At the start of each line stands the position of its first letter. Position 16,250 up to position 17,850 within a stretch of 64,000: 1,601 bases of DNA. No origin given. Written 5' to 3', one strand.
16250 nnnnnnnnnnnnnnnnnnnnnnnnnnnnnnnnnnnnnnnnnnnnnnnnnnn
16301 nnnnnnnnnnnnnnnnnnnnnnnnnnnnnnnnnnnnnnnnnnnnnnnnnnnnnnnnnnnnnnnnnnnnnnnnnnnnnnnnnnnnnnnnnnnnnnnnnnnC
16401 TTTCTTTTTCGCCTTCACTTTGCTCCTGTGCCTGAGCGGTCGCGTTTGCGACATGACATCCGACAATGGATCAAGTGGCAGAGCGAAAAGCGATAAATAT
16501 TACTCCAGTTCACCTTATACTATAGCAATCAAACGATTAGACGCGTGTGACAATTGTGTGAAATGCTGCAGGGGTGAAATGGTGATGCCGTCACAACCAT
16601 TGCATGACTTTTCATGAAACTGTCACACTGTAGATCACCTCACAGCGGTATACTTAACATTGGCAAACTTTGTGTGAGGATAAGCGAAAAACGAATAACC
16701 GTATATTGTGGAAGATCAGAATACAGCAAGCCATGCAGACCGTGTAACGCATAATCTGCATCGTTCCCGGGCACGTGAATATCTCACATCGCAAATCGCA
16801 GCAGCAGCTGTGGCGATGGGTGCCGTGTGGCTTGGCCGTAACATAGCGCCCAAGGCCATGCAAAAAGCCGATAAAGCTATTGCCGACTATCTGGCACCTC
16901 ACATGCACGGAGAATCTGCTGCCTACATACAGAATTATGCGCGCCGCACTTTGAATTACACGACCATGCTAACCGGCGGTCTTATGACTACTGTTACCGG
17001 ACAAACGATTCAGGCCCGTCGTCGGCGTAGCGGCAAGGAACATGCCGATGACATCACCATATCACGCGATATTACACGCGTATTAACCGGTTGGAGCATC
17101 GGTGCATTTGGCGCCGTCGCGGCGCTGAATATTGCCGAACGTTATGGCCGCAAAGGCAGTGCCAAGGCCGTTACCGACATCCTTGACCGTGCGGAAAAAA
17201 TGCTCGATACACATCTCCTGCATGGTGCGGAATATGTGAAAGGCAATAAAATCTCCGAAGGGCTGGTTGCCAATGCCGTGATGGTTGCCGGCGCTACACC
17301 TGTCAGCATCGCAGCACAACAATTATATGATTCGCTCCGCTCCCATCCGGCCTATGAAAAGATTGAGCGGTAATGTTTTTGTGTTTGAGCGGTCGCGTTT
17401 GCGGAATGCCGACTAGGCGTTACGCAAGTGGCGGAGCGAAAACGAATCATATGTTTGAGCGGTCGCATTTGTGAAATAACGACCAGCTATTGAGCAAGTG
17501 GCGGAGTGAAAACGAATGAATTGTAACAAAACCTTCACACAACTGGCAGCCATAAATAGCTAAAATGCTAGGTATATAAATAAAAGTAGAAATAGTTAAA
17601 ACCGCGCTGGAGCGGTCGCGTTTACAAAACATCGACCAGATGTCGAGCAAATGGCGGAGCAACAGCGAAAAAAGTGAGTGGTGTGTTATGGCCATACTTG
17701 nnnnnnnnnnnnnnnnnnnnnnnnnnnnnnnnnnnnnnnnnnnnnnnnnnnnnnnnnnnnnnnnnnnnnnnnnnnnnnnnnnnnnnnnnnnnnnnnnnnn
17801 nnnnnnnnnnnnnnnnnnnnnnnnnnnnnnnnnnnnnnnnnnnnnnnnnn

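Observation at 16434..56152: RPE-like structured repeat family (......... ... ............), more than 20 units, all in the same orientation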

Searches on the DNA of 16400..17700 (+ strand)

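Call 73: search_rna_families(source=window, start=16400, end=17700, threshold=evalue, max_evalue=1)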
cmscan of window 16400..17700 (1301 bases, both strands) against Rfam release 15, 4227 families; matches with E-value up to 1: 1.
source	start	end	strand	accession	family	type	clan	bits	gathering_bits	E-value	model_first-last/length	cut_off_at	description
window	17471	17542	+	RF01585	snoR07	Gene; snRNA; snoRNA; CD-box;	-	24.7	44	0.34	1-88/88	no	small nucleolar RNA snoR07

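Call 92: search_dna_similar(query=window:17379-17671:+, collection=plasmids, mode=distant, max_evalue=0.01, max_rows=15)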
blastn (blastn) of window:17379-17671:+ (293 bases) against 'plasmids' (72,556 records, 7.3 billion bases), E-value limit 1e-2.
No match.
